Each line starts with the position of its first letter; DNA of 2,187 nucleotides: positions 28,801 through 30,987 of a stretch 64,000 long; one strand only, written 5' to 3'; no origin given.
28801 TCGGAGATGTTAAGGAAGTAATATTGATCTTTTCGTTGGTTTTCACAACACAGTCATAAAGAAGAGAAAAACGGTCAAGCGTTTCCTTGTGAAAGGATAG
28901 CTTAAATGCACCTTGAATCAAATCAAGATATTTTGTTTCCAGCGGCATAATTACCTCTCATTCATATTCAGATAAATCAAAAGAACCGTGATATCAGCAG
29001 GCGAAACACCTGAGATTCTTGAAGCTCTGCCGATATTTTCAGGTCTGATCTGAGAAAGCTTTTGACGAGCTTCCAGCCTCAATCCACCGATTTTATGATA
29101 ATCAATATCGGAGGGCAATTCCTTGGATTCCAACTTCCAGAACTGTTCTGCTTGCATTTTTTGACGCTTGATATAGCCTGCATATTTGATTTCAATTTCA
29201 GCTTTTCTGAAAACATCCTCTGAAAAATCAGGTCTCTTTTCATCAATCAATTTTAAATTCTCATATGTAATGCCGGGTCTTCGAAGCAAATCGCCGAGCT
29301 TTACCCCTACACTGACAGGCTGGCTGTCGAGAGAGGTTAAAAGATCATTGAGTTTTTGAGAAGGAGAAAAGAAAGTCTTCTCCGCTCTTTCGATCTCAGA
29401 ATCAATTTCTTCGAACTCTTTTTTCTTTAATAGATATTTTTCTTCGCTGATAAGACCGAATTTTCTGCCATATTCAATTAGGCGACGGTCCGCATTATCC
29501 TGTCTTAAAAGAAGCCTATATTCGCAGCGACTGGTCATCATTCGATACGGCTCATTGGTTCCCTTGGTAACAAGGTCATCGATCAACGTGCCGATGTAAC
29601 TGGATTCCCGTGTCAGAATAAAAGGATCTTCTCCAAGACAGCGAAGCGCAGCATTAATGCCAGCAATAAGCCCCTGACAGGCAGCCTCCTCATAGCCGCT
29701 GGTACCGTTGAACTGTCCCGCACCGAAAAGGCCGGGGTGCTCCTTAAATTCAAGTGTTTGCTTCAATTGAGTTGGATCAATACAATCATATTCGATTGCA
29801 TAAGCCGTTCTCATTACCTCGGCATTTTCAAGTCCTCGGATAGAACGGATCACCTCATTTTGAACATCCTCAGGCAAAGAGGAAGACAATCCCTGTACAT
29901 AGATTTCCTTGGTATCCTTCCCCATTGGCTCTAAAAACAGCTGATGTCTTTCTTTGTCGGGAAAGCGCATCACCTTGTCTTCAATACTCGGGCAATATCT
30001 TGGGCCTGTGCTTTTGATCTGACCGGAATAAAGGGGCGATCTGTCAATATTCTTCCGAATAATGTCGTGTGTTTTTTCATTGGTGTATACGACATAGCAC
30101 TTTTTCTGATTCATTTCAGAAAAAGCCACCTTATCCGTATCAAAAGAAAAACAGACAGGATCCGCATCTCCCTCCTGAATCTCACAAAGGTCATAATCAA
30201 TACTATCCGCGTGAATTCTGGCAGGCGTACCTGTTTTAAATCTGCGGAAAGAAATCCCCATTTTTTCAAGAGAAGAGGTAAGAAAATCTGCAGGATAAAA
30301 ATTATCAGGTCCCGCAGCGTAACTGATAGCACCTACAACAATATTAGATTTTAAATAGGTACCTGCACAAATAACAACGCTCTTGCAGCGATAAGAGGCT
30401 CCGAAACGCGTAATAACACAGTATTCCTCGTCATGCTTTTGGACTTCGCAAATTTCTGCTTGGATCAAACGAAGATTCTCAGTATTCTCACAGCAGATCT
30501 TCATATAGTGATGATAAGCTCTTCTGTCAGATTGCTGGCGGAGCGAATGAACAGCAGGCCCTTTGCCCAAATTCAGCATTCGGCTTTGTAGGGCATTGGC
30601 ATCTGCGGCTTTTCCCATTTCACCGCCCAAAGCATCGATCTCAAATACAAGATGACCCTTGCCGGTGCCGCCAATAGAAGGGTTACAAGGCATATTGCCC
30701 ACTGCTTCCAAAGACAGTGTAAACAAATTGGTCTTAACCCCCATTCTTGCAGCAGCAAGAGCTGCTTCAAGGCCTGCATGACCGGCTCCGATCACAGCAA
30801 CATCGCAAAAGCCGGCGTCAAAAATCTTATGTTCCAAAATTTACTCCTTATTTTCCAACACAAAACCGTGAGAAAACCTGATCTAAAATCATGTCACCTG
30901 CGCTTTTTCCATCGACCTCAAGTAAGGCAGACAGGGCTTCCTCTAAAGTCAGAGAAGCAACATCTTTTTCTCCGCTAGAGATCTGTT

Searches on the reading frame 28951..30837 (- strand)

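Call 90: search_protein_families(library=pfam, proteins=[window:28951-30837:-], max_evalue=0.00001)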
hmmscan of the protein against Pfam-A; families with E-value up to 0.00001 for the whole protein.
window:28951-30837:- (628 aa): 5 families
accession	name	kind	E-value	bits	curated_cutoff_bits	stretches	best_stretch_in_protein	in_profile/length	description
PF01134.28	GIDA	-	1.3e-154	515.5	22.1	1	12-403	1-390/391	Glucose inhibited division protein A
PF13932.14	SAM_GIDA_C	-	1.8e-25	88.9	27.1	1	564-620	1-57/57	tRNA modifying enzyme MnmG/GidA C-terminal helical bundle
PF21680.2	GIDA_C_1st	-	3.9e-23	82.4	24.7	1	472-560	8-96/96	tRNA modifying enzyme MnmG/GidA C-terminal helical domain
PF13738.12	Pyr_redox_3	-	6.5e-07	29.3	30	0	91-166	66-140/305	Pyridine nucleotide-disulphide oxidoreductase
PF07992.20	Pyr_redox_2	-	2.7e-06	27.5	26.1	0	12-55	2-44/291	Pyridine nucleotide-disulphide oxidoreductase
